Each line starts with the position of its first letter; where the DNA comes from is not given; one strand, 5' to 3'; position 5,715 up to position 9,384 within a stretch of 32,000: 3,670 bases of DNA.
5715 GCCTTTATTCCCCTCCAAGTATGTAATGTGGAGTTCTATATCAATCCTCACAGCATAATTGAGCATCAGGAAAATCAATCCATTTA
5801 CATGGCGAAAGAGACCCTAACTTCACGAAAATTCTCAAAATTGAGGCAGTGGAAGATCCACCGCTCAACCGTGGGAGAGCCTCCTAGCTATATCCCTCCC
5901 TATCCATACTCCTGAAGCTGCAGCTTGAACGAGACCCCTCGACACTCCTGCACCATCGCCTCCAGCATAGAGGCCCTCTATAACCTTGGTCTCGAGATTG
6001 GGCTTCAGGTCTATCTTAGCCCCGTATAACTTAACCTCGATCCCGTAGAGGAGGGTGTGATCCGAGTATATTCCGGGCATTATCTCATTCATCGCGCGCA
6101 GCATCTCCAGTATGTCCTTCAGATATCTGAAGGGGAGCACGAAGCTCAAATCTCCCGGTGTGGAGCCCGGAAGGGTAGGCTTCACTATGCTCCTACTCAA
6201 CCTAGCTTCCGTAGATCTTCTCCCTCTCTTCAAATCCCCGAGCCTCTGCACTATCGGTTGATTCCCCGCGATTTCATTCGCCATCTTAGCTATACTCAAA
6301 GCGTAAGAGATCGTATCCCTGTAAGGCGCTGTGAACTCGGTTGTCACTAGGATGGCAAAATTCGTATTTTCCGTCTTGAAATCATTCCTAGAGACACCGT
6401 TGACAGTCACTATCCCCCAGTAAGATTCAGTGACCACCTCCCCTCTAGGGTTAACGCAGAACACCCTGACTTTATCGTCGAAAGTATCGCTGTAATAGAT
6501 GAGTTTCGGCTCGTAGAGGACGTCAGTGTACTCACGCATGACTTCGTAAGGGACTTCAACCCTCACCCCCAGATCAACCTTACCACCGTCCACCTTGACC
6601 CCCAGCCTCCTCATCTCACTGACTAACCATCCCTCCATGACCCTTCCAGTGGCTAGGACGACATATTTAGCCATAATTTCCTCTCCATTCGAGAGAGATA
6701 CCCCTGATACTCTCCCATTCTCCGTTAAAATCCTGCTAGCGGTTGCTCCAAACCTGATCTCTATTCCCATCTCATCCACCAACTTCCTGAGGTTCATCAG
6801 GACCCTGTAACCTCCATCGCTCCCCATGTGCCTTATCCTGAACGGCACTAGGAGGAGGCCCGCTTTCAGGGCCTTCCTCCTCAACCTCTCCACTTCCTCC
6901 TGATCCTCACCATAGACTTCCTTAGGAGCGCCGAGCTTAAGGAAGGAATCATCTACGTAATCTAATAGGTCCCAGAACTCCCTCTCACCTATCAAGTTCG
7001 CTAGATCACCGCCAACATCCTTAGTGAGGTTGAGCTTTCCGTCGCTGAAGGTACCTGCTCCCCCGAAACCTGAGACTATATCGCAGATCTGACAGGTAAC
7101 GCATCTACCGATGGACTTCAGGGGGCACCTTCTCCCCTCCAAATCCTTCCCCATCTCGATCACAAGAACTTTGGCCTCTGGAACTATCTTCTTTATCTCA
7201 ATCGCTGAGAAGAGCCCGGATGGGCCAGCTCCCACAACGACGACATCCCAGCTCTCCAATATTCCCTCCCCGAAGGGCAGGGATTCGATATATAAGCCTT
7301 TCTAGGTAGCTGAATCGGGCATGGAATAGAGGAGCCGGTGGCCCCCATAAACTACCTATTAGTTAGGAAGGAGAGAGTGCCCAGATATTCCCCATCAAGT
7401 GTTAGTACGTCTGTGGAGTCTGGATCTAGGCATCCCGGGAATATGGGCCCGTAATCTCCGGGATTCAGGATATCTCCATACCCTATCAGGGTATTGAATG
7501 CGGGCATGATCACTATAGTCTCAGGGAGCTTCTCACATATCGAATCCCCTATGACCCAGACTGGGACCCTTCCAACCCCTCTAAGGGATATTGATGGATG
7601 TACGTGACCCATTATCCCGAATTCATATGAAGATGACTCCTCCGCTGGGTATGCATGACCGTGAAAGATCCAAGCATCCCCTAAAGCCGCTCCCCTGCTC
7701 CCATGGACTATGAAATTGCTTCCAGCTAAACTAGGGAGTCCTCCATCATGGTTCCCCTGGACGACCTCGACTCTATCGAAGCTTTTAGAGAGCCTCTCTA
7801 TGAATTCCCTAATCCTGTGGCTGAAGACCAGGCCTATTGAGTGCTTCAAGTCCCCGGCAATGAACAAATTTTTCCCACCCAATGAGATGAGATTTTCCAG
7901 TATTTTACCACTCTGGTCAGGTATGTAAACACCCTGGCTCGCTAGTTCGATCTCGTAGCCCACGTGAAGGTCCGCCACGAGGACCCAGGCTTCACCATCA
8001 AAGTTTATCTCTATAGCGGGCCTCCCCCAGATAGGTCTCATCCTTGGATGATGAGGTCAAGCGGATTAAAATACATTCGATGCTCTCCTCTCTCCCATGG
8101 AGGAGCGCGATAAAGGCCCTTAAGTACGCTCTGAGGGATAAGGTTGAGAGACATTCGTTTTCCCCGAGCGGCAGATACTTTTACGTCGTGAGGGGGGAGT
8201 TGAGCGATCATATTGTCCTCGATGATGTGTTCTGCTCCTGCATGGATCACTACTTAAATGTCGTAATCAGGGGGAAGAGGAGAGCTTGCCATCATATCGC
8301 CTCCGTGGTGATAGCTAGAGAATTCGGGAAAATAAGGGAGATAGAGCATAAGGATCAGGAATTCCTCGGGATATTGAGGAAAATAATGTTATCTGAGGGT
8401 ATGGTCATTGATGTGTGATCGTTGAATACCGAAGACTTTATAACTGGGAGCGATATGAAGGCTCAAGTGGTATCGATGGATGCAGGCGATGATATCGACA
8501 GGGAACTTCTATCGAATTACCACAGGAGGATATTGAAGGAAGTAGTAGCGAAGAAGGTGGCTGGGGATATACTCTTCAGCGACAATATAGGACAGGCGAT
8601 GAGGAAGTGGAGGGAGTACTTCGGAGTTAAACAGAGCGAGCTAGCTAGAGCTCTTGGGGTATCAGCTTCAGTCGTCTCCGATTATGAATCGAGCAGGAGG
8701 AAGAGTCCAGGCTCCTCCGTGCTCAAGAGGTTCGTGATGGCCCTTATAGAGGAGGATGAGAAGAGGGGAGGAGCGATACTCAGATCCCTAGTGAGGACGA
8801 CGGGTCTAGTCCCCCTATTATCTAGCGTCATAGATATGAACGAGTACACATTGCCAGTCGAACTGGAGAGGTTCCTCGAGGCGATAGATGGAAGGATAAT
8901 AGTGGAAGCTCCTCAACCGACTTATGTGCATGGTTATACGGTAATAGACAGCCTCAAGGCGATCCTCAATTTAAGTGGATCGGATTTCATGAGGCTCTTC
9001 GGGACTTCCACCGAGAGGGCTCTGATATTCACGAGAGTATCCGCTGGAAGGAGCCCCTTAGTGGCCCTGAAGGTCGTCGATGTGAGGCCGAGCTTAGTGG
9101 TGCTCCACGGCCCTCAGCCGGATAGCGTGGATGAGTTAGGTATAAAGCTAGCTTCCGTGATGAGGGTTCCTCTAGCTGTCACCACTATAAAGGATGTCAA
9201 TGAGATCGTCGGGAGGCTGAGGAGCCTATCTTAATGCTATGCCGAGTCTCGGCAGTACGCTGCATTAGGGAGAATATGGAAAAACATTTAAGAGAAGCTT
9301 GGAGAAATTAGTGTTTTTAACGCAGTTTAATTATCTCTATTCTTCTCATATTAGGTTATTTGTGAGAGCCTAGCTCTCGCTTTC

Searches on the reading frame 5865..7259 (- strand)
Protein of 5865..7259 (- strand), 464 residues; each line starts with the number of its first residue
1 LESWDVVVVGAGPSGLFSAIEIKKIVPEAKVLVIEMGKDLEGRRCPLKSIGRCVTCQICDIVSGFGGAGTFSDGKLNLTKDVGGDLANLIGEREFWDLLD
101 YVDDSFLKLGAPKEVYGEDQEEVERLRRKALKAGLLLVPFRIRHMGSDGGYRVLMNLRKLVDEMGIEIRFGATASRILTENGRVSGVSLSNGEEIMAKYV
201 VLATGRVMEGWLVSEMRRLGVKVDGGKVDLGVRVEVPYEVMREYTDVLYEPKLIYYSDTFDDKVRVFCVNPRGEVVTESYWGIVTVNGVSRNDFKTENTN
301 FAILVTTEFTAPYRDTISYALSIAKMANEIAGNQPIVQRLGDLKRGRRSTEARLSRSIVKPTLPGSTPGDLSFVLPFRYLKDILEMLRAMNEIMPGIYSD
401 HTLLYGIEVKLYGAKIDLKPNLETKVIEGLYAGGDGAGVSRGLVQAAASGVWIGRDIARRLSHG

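Call 7: search_protein_families(library=pfam, proteins=[window:5865-7259:-], max_evalue=0.1)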
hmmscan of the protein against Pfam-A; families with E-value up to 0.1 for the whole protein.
window:5865-7259:- (464 aa): 15 families
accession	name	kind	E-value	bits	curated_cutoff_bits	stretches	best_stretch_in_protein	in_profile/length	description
PF07992.20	Pyr_redox_2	-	1.1e-14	55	26.1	2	157-235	189-266/291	Pyridine nucleotide-disulphide oxidoreductase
PF01134.28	GIDA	-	1.9e-13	50.7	22.1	2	412-461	339-387/391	Glucose inhibited division protein A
PF21688.3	FAD-depend_C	-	8.8e-11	42.8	27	1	261-409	43-195/197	FAD-dependent protein, C-terminal domain-like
PF00890.30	FAD_binding_2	-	1.4e-09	38.1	20.4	2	149-209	140-206/414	FAD binding domain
PF01266.30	DAO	-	2.2e-09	37.8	27.9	2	151-205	149-203/353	FAD dependent oxidoreductase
PF03486.20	HI0933_like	-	5e-09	36.4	50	1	5-54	2-48/244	HI0933-like protein Rossmann domain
PF01946.23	Thi4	-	0.00011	22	26.2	1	4-36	18-49/235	Thi4 family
PF00070.33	Pyr_redox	-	0.00012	22.9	22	0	6-40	2-34/82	Pyridine nucleotide-disulphide oxidoreductase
PF13738.12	Pyr_redox_3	-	0.00014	21.7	30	1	7-38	1-31/305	Pyridine nucleotide-disulphide oxidoreductase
PF12831.13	FAD_oxidored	-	0.00027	20.8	27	0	5-35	1-29/416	FAD dependent oxidoreductase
PF04820.20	Trp_halogenase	-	0.00034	20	21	0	157-206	164-213/458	Tryptophan halogenase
PF05834.18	Lycopene_cycl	-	0.00094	18.8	23.4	1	5-40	1-36/380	Lycopene cyclase protein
PF13450.12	NAD_binding_8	-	0.0019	18.9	21.9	1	8-40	1-31/68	NAD(P)-binding Rossmann-like domain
PF13454.12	NAD_binding_9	-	0.0019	18.6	21.8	0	165-206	113-154/155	FAD-NAD(P)-binding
PF01494.25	FAD_binding_3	-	0.013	15.2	22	0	5-22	3-20/349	FAD binding domain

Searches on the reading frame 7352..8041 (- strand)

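Call 7: search_protein_families(library=pfam, proteins=[window:7352-8041:-], max_evalue=0.1)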
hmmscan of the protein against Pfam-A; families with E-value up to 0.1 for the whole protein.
window:7352-8041:- (229 aa): 2 families
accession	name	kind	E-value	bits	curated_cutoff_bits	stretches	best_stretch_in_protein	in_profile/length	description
PF00149.33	Metallophos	-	9.4e-05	23.4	21.5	1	21-105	5-72/191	Calcineurin-like phosphoesterase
PF12850.12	Metallophos_2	-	0.046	14.2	27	1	48-149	20-118/154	Calcineurin-like phosphoesterase superfamily domain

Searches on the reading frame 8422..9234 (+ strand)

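Call 7: search_protein_families(library=pfam, proteins=[window:8422-9234:+], max_evalue=0.1)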
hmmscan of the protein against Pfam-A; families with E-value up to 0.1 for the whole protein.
window:8422-9234:+ (270 aa): 6 families
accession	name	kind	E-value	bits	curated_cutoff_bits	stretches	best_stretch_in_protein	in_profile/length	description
PF13560.12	HTH_31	-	4.8e-08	33.6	27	1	57-107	3-53/64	Helix-turn-helix domain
PF01381.28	HTH_3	-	2.8e-07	30.9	23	1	61-104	2-44/55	Helix-turn-helix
PF13384.12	HTH_23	-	0.036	14.3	24.6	0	58-86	9-35/50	Homeodomain-like domain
PF15731.11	MqsA_antitoxin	-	0.06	13.9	30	0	57-100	71-114/131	Antitoxin component of bacterial toxin-antitoxin system, MqsA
PF13413.12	HTH_25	-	0.091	13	24.6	0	149-172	24-47/62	Helix-turn-helix domain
PF15943.11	YdaS_toxin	-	0.097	12.9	30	0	71-96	11-36/65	Bacterial toxin YdaS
